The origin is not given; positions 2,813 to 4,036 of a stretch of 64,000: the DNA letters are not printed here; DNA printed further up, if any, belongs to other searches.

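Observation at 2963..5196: Split Dna2-like module: Cas4-like Fe-S nuclease translationally coupled to a Pif1-family helicase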

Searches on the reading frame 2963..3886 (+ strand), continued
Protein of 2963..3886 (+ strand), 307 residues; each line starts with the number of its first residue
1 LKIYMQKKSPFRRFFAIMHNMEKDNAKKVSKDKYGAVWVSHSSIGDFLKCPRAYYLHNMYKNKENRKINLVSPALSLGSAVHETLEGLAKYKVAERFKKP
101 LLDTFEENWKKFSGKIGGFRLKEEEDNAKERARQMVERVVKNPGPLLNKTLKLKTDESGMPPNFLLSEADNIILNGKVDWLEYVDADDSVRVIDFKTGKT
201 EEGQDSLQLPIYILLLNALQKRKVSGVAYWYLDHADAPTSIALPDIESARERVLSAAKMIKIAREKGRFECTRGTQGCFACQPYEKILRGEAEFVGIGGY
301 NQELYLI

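Call 39: predict_structure(alignment_id=A2)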
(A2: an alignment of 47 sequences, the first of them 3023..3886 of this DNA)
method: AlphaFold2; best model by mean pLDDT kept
length: 287 residues; sequences in the alignment: 47
mean_pLDDT: 94.4   pTM: 0.89
mean pLDDT of the five models: 94.4, 94.3, 94.3, 93.9, 93.4
residues with pLDDT >= 90: 259; 70-90: 17; 50-70: 2; < 50: 9
segments of 3 or more residues with pLDDT < 50: 1-9
pLDDT, mean of each block of 10 residues (from residue 1): 46 88 97 98 97 98 98 97 98 98 98 98 98 85 95 97 97 97 94 95 96 98 96 98 97 93 97 96 97
secondary structure, 60 per line:
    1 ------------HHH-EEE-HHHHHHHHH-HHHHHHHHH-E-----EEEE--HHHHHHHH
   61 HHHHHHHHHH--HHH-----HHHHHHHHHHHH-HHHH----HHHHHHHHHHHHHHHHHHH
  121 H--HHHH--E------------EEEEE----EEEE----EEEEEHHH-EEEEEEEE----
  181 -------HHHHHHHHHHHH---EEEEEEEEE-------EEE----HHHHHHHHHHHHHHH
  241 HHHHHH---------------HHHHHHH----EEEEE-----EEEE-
elements in order: E17-19 H21-29 H31-39 E47-50 H53-70 H81-92 H94-97 H102-121 H124-127 E143-147 E152-155 E160-164 E169-176 H188-199 E203-211 E219-221 H226-246 H262-268 E273-277 E283-286

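Call 45: fold_search(model_id=the predicted structure, library=pdb)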
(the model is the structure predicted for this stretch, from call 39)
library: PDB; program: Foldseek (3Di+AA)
matches with E <= 10: 182; with E <= 0.001: 16
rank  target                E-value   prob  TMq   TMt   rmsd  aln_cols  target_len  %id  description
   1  9iab_A                2.4e-08  1.00  0.60  0.64   4.3       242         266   15  Structure of the Argonaute-associated Cas4 family protein 1 (ACE1) from Chroococcidiopsis thermalis (CtACE1) (released 2025-04-23)
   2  9iac_A                3.7e-08  1.00  0.60  0.64   5.0       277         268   14  Structure of the Argonaute-associated Cas4 family protein 1 (ACE1) from Microcystis aeruginosa (MaACE1) (released 2025-04-23)
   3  9iac_B                5.2e-08  1.00  0.62  0.65   4.7       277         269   14  Structure of the Argonaute-associated Cas4 family protein 1 (ACE1) from Microcystis aeruginosa (MaACE1) (released 2025-04-23)
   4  9iab_B                9.1e-08  1.00  0.59  0.63   4.3       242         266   15  Structure of the Argonaute-associated Cas4 family protein 1 (ACE1) from Chroococcidiopsis thermalis (CtACE1) (released 2025-04-23)
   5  9np6_A                2.9e-07  1.00  0.54  0.20   5.2       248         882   19  Cryo-EM structure of AdnA(D934A)-AdnB(D1014A) in complex with AMPPNP and blunt end DNA (released 2025-03-19)
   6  6ppr_A                3.3e-07  1.00  0.56  0.22   5.7       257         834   19  Cryo-EM structure of AdnA(D934A)-AdnB(D1014A) in complex with AMPPNP and DNA (released 2019-11-20)
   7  7sjr_A                8.8e-07  1.00  0.54  0.19   4.7       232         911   20  Cryo-EM structure of AdnA-AdnB(W325A) in complex with DNA and AMPPNP (released 2021-12-22)
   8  6ppu_A                1.3e-06  1.00  0.55  0.29   4.6       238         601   19  Cryo-EM structure of AdnAB-AMPPNP-DNA complex (released 2019-11-20)
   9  4ceh_B                3.1e-05  1.00  0.41  0.13  12.0       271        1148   17  Crystal structure of AddAB with a forked DNA substrate (released 2014-03-12)
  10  4cej_B                3.3e-05  1.00  0.43  0.13  12.2       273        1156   16  Crystal structure of AddAB-DNA-ADPNP complex at 3 Angstrom resolution (released 2014-03-12)
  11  3u44_B                3.8e-05  1.00  0.44  0.14  12.1       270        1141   14  Crystal structure of AddAB-DNA complex (released 2012-03-21)
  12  4cei_B                8.8e-05  1.00  0.40  0.13  12.5       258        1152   12  Crystal structure of ADPNP-bound AddAB with a forked DNA substrate (released 2014-03-12)
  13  3u4q_B                2.8e-04  1.00  0.40  0.13  12.8       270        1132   13  Structure of AddAB-DNA complex at 2.8 angstroms (released 2012-03-21)
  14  5eaw_A                3.5e-04  1.00  0.44  0.14  10.5       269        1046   14  Crystal structure of Dna2 nuclease-helicase (released 2015-11-18)
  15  3h4r                  5.5e-04  1.00  0.45  0.55   6.4       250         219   11  Crystal structure of E. coli RecE exonuclease (released 2009-05-26)
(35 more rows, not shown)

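Call 48: search_protein_families(library=ncbifam, proteins=[L002:1349-4345:+], max_evalue=0.001)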
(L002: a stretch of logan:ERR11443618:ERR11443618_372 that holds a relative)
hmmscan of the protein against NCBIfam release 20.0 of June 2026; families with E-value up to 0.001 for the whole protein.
L002:1349-4345:+ (998 aa): 19 families
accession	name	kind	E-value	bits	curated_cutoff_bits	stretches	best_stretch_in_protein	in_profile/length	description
TIGR01073.1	pcrA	equivalog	5.5e-94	315.9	911.2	2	207-710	157-645/725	DNA helicase PcrA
NF008743.0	PRK11773.1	equivalog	1.5e-78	264.9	965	2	207-709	161-649/720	DNA helicase II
TIGR01074.1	rep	equivalog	4.4e-77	259.9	951.45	2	179-711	125-647/668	DNA helicase Rep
TIGR01075.1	uvrD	equivalog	3.1e-76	257.2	1144.45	2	208-712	157-647/715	DNA helicase II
NF008172.0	PRK10919.1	equivalog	9.5e-53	179.4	1168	2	206-683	154-617/673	DNA helicase Rep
NF008276.0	PRK11054.1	equivalog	1.2e-51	176.1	543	2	10-341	191-512/684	DNA helicase IV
TIGR02784.1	addA_alphas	equivalog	2.8e-49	168.4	860.75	3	191-341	318-489/1138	double-strand break repair helicase AddA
TIGR00609.1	recB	equivalog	8.4e-48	163.3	696.05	2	213-344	323-454/1175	exodeoxyribonuclease V subunit beta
TIGR02785.1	addA_Gpos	equivalog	1.3e-40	139.2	707.65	3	172-341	298-476/1234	helicase-exonuclease AddAB subunit AddA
NF010485.0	PRK13909.1-2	equivalog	7.5e-39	133.6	650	2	214-897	282-872/909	RecB-like helicase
NF010487.0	PRK13909.1-4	equivalog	1.1e-28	100.1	759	2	218-437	282-521/924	RecB-like helicase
NF008128.0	PRK10876.1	equivalog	1.3e-16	59.5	1697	1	233-344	349-460/1181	exodeoxyribonuclease V subunit beta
TIGR02773.1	addB_Gpos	equivalog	2.9e-14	51.7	903.7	1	567-721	554-706/1159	helicase-exonuclease AddAB subunit AddB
NF010486.0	PRK13909.1-3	equivalog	4.3e-13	48.2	1109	1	226-338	298-416/921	RecB-like helicase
TIGR00372.1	cas4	equivalog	2.3e-08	34.1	65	1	858-995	58-176/180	CRISPR-associated protein Cas4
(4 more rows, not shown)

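Call 66: search_dna_similar(query=window:3023-3886:+, collection=phages, mode=protein, max_evalue=0.001, max_rows=15)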
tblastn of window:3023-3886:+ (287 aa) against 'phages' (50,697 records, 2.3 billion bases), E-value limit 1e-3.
Records with a match: 6; places in all: 6; records where one place covers at least 80% of the query: 0.
Best place of each record, by identity: <60% 6.
By first word of the organism name: Streptomyces 5; Clostridium 1.
By host as written in the record: Streptomyces viridochromogenes DSM40736 3; [Clostridium] innocuum 1; Streptomyces albidoflavus 1; Streptomyces lividans JI 1326 1.
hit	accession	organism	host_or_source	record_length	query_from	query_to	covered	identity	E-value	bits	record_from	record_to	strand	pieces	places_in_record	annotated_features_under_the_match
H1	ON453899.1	Clostridium phage Amboise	[Clostridium] innocuum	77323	19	225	72%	26.4%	1e-6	56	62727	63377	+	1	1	exonuclease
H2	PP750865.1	Streptomyces phage Abafar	Streptomyces albidoflavus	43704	19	230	74%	25.3%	3e-4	48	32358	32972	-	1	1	putative exonuclease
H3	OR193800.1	Streptomyces phage Kumquat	Streptomyces lividans JI 1326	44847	19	230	74%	25.3%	3e-4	48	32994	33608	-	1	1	63: exonuclease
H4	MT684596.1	Streptomyces phage Zeigle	Streptomyces viridochromogenes DSM40736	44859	19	230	74%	25.3%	3e-4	48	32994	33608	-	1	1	63: Cas4 family exonuclease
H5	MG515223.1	Streptomyces phage WRightOn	Streptomyces viridochromogenes DSM40736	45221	19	230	74%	25.3%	3e-4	48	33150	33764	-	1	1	Cas4 family exonuclease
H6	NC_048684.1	Streptomyces phage WRightOn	Streptomyces viridochromogenes DSM40736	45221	19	230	74%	25.3%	3e-4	48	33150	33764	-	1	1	exonuclease/helicase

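Call 74: search_protein_families(library=pfam, proteins=[L082:3708-4358:+, L049:8037-9041:+], max_evalue=0.0001)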
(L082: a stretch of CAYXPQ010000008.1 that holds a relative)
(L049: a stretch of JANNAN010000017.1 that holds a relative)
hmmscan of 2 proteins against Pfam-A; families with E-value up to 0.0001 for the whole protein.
L082:3708-4358:+ (216 aa): 1 family
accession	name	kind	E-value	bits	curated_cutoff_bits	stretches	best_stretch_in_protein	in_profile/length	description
PF00160.26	Pro_isomerase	-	3.8e-45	154.4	21.7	1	62-210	2-157/159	Cyclophilin type peptidyl-prolyl cis-trans isomerase/CLD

L049:8037-9041:+ (334 aa): 2 families
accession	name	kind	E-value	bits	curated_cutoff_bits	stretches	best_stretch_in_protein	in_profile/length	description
PF01368.27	DHH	-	1.3e-13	51.7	28.1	1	21-166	1-125/125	DHH family, N-terminal domain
PF02272.25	DHHA1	-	1.9e-10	41.6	25.9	1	252-331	18-99/102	DHHA1 domain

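Call 82: get_annotated_region(hit=H4, flank=4000)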
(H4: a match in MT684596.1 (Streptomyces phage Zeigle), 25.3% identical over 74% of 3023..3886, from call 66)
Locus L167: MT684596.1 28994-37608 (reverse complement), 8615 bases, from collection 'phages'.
description: Streptomyces phage Zeigle, complete genome.
organism: Streptomyces phage Zeigle (NCBI taxid 2767569)
taxonomy: Viruses; Duplodnaviria; Heunggongvirae; Uroviricota; Caudoviricetes; Beephvirinae; Manuelvirus; Manuelvirus JXY1
host: Streptomyces viridochromogenes DSM40736; source: soil; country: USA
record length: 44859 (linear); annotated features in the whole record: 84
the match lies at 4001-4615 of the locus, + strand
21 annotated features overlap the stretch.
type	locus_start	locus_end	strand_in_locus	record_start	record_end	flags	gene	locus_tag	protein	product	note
CDS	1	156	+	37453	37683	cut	73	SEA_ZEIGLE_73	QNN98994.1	hypothetical protein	-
CDS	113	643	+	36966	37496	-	72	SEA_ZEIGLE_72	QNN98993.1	hypothetical protein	-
CDS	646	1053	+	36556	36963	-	71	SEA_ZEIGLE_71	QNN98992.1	hypothetical protein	-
CDS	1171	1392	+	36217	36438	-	70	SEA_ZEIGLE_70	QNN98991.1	membrane protein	-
CDS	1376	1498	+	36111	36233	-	69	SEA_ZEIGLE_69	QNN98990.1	membrane protein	-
CDS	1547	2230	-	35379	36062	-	68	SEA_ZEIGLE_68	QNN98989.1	RNA polymerase sigma factor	-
CDS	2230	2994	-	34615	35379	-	67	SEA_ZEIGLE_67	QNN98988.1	metallophosphoesterase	-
CDS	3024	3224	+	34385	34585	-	66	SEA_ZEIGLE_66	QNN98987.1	hypothetical protein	-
CDS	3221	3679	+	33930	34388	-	65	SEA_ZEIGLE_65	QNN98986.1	WhiB family transcription factor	-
tRNA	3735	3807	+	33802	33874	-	64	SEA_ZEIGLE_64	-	tRNA-Pro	tRNA-Pro(agg)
CDS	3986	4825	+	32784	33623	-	63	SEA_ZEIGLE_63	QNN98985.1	Cas4 family exonuclease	-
CDS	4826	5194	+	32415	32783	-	62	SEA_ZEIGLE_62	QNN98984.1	hypothetical protein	-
CDS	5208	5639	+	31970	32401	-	61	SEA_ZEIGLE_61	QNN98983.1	hypothetical protein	-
CDS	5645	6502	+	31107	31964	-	60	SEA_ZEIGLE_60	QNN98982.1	DnaB-like dsDNA helicase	DNAB-like dsDNA helicase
CDS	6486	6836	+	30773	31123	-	59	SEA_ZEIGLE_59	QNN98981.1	holliday junction resolvase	Holliday junction resolvase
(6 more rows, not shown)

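Call 83: get_annotated_region(hit=H1, flank=4000)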
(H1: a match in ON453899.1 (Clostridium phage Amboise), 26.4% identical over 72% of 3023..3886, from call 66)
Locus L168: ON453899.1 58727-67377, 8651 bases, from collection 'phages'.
description: Clostridium phage Amboise, complete genome.
organism: Clostridium phage Amboise (NCBI taxid 2951971)
taxonomy: Viruses
host: [Clostridium] innocuum; source: feces; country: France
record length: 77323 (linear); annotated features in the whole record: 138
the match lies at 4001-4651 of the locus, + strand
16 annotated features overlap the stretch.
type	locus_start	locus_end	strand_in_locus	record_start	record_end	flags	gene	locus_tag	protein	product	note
CDS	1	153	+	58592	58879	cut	-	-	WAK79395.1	hypothetical protein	rasttk_feature_creation_tool=/opt/patric-common/ runtime/bin/phanotate version 1.5.0; ...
CDS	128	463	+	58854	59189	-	-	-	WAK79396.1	hypothetical protein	rasttk_feature_creation_tool=/opt/patric-common/ runtime/bin/phanotate version 1.5.0; ...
CDS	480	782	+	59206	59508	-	-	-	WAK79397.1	anti-repressor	rasttk_feature_creation_tool=/opt/patric-common/ runtime/bin/phanotate version 1.5.0; HHpred against PHROGS v3; label: ...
CDS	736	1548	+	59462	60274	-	-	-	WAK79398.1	anti-repressor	rasttk_feature_creation_tool=/opt/patric-common/ runtime/bin/phanotate version 1.5.0; HHpred against PHROGS v3; label: ...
CDS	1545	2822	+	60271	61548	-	-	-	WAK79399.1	ATP-dependent DNA helicase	rasttk_feature_creation_tool=/opt/patric-common/ runtime/bin/phanotate version 1.5.0; HHpred against PHROGS v3; label: ...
CDS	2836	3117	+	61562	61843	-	-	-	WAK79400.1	hypothetical protein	rasttk_feature_creation_tool=/opt/patric-common/ runtime/bin/phanotate version 1.5.0; ...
CDS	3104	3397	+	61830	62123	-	-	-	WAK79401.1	hypothetical protein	rasttk_feature_creation_tool=/opt/patric-common/ runtime/bin/phanotate version 1.5.0; ...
CDS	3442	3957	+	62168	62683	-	-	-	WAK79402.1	hypothetical protein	rasttk_feature_creation_tool=/opt/patric-common/ runtime/bin/phanotate version 1.5.0; ...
CDS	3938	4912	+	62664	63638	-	-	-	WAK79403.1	exonuclease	rasttk_feature_creation_tool=/opt/patric-common/ runtime/bin/phanotate version 1.5.0; HHpred against PHROGS v3; label: ...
CDS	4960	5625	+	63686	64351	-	-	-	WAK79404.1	hypothetical protein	rasttk_feature_creation_tool=/opt/patric-common/ runtime/bin/phanotate version 1.5.0; ...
CDS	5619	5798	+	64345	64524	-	-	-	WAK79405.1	hypothetical protein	rasttk_feature_creation_tool=/opt/patric-common/ runtime/bin/phanotate version 1.5.0; ...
CDS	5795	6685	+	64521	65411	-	-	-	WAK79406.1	lipoprotein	rasttk_feature_creation_tool=/opt/patric-common/ runtime/bin/phanotate version 1.5.0; HHpred against PHROGS v3; label: ...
CDS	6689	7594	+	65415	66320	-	-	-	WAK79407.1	RNA ligase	rasttk_feature_creation_tool=/opt/patric-common/ runtime/bin/phanotate version 1.5.0; HHpred against PHROGS v3; label: ...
CDS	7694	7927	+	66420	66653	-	-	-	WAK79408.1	hypothetical protein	rasttk_feature_creation_tool=/opt/patric-common/ runtime/bin/phanotate version 1.5.0; ...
CDS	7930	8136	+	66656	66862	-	-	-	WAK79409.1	hypothetical protein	rasttk_feature_creation_tool=/opt/patric-common/ runtime/bin/phanotate version 1.5.0; ...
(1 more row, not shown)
